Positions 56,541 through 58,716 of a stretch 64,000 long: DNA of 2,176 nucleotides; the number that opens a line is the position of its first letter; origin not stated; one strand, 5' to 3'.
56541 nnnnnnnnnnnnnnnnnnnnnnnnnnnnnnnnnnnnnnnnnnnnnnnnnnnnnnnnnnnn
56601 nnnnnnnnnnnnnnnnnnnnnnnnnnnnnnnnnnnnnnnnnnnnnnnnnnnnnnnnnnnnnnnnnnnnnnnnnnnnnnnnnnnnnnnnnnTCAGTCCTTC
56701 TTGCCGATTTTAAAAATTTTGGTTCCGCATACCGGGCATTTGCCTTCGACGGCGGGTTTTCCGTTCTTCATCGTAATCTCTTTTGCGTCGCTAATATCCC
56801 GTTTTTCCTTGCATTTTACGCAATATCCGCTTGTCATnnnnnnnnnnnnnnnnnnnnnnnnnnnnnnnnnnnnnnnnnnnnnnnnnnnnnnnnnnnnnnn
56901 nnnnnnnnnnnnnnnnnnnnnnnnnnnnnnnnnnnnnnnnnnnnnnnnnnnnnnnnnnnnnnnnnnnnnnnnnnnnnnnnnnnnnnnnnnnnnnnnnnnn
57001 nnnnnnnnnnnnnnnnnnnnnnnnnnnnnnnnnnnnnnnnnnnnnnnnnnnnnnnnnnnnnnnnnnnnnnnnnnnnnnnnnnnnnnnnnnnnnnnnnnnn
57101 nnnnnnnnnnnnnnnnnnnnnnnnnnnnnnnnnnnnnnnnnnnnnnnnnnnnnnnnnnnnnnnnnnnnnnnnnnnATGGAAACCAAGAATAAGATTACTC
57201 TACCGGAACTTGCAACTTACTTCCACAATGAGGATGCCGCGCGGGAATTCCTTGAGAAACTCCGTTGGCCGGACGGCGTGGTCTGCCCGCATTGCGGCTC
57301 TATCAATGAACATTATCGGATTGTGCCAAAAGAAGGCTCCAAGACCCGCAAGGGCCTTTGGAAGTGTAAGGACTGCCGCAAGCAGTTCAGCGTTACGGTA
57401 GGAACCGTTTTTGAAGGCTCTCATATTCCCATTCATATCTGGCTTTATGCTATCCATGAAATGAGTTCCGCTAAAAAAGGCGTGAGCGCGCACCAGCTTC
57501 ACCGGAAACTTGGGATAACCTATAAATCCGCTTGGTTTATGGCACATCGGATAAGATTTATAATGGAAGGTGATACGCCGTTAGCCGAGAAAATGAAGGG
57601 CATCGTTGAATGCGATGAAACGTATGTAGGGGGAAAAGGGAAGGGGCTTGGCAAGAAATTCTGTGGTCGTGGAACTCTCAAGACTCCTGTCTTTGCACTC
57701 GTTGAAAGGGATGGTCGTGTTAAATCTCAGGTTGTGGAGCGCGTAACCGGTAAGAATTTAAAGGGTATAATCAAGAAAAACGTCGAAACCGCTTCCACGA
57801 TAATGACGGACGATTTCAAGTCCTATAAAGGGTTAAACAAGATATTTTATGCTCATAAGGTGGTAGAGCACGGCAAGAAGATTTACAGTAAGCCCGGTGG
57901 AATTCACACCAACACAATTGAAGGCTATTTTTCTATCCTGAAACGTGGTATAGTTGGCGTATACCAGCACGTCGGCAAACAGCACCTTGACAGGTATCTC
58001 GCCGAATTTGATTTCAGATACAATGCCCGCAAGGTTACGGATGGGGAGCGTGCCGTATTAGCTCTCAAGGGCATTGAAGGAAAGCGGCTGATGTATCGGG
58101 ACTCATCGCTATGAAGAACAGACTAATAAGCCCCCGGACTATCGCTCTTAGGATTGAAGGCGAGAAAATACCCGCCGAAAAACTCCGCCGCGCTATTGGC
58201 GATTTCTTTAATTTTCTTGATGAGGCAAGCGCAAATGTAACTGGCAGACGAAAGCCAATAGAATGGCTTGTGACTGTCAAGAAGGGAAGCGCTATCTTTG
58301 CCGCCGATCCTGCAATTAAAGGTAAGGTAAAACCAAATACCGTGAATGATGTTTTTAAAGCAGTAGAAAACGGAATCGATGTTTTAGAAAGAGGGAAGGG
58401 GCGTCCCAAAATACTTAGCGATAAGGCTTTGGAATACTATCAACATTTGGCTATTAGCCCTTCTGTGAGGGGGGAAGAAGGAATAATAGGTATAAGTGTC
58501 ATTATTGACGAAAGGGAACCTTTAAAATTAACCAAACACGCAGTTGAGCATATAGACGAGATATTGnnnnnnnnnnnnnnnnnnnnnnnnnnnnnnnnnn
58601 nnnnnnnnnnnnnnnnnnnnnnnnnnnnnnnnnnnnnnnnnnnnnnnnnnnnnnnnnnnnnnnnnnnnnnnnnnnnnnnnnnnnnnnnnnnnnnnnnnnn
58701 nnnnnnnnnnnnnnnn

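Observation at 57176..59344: IS1595-family transposase translationally coupled to an unknown 251-aa protein and a PIN-domain protein in an AT-rich island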

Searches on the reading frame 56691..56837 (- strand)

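Call 3: search_protein_families(library=pfam, proteins=[window:56691-56837:-], max_evalue=0.1)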
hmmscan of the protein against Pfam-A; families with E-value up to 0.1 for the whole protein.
window:56691-56837:- (48 aa): 8 families
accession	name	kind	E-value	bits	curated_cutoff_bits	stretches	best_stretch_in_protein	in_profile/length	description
PF18930.5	DUF5679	-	1e-17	64.4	27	1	5-44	1-40/40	Domain of unknown function (DUF5679)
PF05191.20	ADK_lid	-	0.0094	16.3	26.6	1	27-41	17-31/36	Adenylate kinase, active site lid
PF03119.21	DNA_ligase_ZBD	-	0.024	14.9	25.8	1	33-42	1-10/27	NAD-dependent DNA ligase C4 zinc finger domain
PF19335.5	HMBD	-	0.029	14.8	23.6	1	31-40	15-24/28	Heavy metal binding domain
PF14205.11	Cys_rich_KTR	-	0.035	14.3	25.5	0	5-21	29-44/54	Cysteine-rich KTR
PF25207.1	DUF7837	-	0.04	14.4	27.8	0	31-41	5-15/47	Domain of unknown function (DUF7837)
PF11682.14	Zn_ribbon_11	-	0.048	13.7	24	0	34-45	21-32/37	Probable zinc-ribbon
PF17283.8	Zn_ribbon_SprT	-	0.054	14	28.1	0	33-44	6-20/38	SprT-like zinc ribbon domain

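Call 4: search_protein_families(library=ncbifam, proteins=[window:56691-56837:-], max_evalue=0.1)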
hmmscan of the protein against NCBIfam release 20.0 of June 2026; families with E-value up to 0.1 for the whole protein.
window:56691-56837:- (48 aa): 2 families
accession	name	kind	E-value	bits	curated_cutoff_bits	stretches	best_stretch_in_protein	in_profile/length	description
NF038196.1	ferrodoxin_EFR1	subfamily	0.018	15.1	75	1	4-37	184-217/242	EFR1 family ferrodoxin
NF041909.1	HVO_2753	equivalog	0.039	13.8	80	0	26-44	21-39/59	HVO_2753 family zinc finger protein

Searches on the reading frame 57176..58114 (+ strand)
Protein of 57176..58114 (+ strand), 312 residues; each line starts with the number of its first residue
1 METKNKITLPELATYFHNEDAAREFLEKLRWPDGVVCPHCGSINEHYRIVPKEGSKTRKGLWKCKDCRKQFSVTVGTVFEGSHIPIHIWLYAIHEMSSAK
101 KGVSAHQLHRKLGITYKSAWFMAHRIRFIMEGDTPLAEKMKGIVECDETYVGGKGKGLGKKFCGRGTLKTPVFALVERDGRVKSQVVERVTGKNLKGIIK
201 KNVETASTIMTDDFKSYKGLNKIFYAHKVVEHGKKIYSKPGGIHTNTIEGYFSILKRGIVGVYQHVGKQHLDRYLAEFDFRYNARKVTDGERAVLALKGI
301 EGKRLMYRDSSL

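Call 3: search_protein_families(library=pfam, proteins=[window:57176-58114:+], max_evalue=0.1)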
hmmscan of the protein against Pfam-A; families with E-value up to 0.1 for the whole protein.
window:57176-58114:+ (312 aa): 7 families
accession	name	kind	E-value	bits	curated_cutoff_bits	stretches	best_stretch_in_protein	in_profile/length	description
PF12762.13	DDE_Tnp_IS1595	-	1.4e-39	136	27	1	140-283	2-153/153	ISXO2-like transposase domain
PF12760.12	Zn_ribbon_IS1595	-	9.1e-17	61.2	25.4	1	18-70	2-46/46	Transposase zinc-ribbon domain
PF23451.1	Zn_ribbon_PaaD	-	8.2e-06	25.8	27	1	32-71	12-49/53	PaaD zinc beta ribbon domain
PF24463.1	DUF7577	-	0.0027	17.7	28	1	33-46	1-14/27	Domain of unknown function (DUF7577)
PF23550.1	zf_Tbcl_Rhp7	-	0.0028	17.6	27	1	63-75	6-18/39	DNA repair protein rhp7 treble clef domain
PF09723.15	Zn_ribbon_8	-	0.0086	16.5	34.4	0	28-42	20-34/41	Zinc ribbon domain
PF25208.1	DUF7838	-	0.019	15.3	28.5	1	37-71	9-43/55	Domain of unknown function (DUF7838)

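Call 4: search_protein_families(library=ncbifam, proteins=[window:57176-58114:+], max_evalue=0.1)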
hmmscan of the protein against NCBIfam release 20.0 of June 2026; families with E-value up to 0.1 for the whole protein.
window:57176-58114:+ (312 aa): 9 families
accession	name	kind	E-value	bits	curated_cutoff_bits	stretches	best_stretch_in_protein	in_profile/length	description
NF033547.1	transpos_IS1595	equivalog_domain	3.1e-60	203.7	75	1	82-285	2-215/215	IS1595 family transposase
NF033558.1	transpos_IS1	equivalog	1.6e-06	28.2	100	1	37-256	1-190/199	IS1 family transposase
NF050000.1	IS1_IS1595_Zn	domain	7.7e-05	23.2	28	1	37-72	1-32/34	IS1/IS1595 family N-terminal zinc-binding domain-containing protein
TIGR02159.1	PA_CoA_Oxy4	equivalog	0.0025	18.1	108.15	1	32-72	103-141/146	1,2-phenylacetyl-CoA epoxidase subunit PaaD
NF048019.1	IS256_Zn_var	equivalog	0.0029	16.9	150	0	50-76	8-34/304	IS256 family transposase, variant Zn-binding type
NF041869.1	paae_haloarch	equivalog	0.0049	17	100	1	34-72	17-53/56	1,2-phenylacetyl-CoA epoxidase subunit PaaE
NF033550.5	transpos_ISL3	equivalog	0.028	13.5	180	0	59-115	47-102/370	ISL3 family transposase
NF048018.1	IS256_N_4Cys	domain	0.032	14.8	27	0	37-71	2-31/31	transposase-like zinc-binding domain-containing protein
TIGR03655.1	anti_R_Lar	subfamily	0.078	13.3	39.6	0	37-73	4-40/55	Lar family restriction alleviation protein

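Call 5: search_protein_families(library=padloc, proteins=[window:57176-58114:+], max_evalue=0.1)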
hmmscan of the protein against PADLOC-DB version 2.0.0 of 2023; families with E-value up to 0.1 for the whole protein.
window:57176-58114:+ (312 aa): 0 families

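Call 8: search_protein_families(library=phrogs, proteins=[window:57176-58114:+], max_evalue=0.1)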
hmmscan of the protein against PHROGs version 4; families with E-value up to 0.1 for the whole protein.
window:57176-58114:+ (312 aa): 7 families
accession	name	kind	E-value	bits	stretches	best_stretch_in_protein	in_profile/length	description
phrog_25593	-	unknown function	1.7e-50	173.1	2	5-156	10-155/344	-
phrog_9697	-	unknown function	4.6e-20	73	1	105-243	25-161/164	-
phrog_13752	-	unknown function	1.7e-10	42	1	169-284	3-115/131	-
phrog_6504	-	unknown function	3.1e-07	31.5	1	31-79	4-52/61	-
phrog_10675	-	unknown function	0.0016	19.6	1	35-75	6-45/98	-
phrog_7122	-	unknown function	0.046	15.3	0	194-238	41-85/90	-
phrog_35669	-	unknown function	0.098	14.2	0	35-83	5-51/111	-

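Call 55: search_dna_similar(query=window:57176-58111:+, collection=plasmids, mode=protein, max_evalue=1e-10, max_rows=15)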
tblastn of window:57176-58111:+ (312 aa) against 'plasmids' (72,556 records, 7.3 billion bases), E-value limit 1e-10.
Records with a match: 361; places in all: 532; records where one place covers at least 80% of the query: 290.
Best place of each record, by identity: <60% 361.
By first word of the organism name: Sinorhizobium 34; Pseudosulfitobacter 30; Acinetobacter 24; Ralstonia 18; Xanthomonas 18; Aeromonas 17; Mesorhizobium 13; Rhizobium 13; Bacteroides 8; Acidiphilium 8; and 86 more.
By predicted mobility (MOB-suite, as given by PLSDB): non-mobilizable 182; conjugative 110; mobilizable 69.
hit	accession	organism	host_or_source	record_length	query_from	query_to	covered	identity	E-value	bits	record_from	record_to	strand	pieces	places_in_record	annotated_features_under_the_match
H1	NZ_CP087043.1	Pseudosulfitobacter pseudonitzschiae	Mediolabrus comicus,The surface ...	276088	13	310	96%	49.1%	9e-82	276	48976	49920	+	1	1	IS1595 family transposase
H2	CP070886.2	Pseudosulfitobacter pseudonitzschiae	Skeletonema costatum,The surface ...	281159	13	310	96%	49.1%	9e-82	276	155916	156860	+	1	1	IS1595 family transposase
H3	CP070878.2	Pseudosulfitobacter pseudonitzschiae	Skeletonema costatum,The surface ...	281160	13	310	96%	49.1%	9e-82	276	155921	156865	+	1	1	IS1595 family transposase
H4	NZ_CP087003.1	Pseudosulfitobacter pseudonitzschiae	Skeletonema costatum,The surface ...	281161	13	310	96%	49.1%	9e-82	276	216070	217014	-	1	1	IS1595 family transposase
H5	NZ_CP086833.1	Pseudosulfitobacter pseudonitzschiae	Trieres chinensis,The surface seawater ...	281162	13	310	96%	49.1%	9e-82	276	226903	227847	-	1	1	IS1595 family transposase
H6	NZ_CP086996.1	Pseudosulfitobacter pseudonitzschiae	Skeletonema costatum,The surface ...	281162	13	310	96%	49.1%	9e-82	276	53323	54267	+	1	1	IS1595 family transposase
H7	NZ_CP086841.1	Pseudosulfitobacter pseudonitzschiae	Trieres chinensis,The surface seawater ...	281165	13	310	96%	49.1%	9e-82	276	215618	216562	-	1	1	IS1595 family transposase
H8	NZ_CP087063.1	Pseudosulfitobacter pseudonitzschiae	Mediolabrus comicus,The surface ...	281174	13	310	96%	49.1%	9e-82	276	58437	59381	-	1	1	IS1595 family transposase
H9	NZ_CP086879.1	Pseudosulfitobacter pseudonitzschiae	Skeletonema costatum,The surface ...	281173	13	310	96%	49.1%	9e-82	276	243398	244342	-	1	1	IS1595 family transposase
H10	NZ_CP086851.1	Pseudosulfitobacter pseudonitzschiae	Skeletonema costatum,The surface ...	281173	13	310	96%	49.1%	9e-82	276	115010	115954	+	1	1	IS1595 family transposase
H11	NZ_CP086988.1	Pseudosulfitobacter pseudonitzschiae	Skeletonema costatum,The surface ...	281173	13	310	96%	49.1%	9e-82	276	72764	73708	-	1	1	IS1595 family transposase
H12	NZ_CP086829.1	Pseudosulfitobacter pseudonitzschiae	Trieres chinensis,The surface seawater ...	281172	13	310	96%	49.1%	9e-82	276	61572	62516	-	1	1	IS1595 family transposase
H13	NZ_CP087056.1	Pseudosulfitobacter pseudonitzschiae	Mediolabrus comicus,The surface ...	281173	13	310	96%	49.1%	9e-82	276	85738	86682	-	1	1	IS1595 family transposase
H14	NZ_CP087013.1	Pseudosulfitobacter pseudonitzschiae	Mediolabrus comicus,The surface ...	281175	13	310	96%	49.1%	9e-82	276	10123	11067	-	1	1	IS1595 family transposase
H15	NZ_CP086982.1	Pseudosulfitobacter pseudonitzschiae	Skeletonema costatum,The surface ...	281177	13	310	96%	49.1%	9e-82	276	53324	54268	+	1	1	IS1595 family transposase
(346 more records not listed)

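Call 69: list_cluster_members(proteins=[P0001, window:57176-58111:+, P0030])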
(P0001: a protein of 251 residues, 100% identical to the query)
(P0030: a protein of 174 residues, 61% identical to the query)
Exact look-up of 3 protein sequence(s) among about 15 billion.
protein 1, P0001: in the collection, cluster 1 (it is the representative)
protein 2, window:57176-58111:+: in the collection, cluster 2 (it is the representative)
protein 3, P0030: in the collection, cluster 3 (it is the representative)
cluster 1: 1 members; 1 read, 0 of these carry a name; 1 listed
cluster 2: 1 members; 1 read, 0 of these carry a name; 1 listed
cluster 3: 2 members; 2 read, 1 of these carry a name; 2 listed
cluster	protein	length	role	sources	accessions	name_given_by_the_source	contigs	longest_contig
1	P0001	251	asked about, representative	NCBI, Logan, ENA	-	-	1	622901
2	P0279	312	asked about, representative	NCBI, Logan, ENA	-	-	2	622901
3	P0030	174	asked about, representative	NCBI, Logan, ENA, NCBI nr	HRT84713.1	MAG TPA: PIN domain-containing protein [Bacteroidales bacterium] | PIN domain-containing protein [Bacteroidales bacterium]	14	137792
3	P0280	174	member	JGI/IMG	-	-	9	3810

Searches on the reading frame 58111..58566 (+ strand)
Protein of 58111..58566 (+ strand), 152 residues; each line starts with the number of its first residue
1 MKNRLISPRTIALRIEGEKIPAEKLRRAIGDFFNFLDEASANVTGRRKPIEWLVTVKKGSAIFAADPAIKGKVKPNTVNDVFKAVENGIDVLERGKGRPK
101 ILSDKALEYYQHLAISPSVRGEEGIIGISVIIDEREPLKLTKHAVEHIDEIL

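Call 87: predict_structure(alignment_id=A5)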
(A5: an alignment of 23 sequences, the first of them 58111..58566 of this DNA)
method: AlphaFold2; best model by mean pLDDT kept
length: 152 residues; sequences in the alignment: 23
mean_pLDDT: 89.5   pTM: 0.85
mean pLDDT of the five models: 89.5, 88.3, 87.6, 86.8, 85.2
residues with pLDDT >= 90: 106; 70-90: 37; 50-70: 6; < 50: 3
segments of 3 or more residues with pLDDT < 50: 1-3
pLDDT, mean of each block of 10 residues (from residue 1): 60 93 93 96 90 88 89 86 95 94 96 85 87 93 95 93
secondary structure, 60 per line:
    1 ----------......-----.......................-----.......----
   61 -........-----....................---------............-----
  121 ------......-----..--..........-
elements in order: E11-16 H22-44 E50-56 E62-69 H75-94 H104-115 E127-132 H142-151
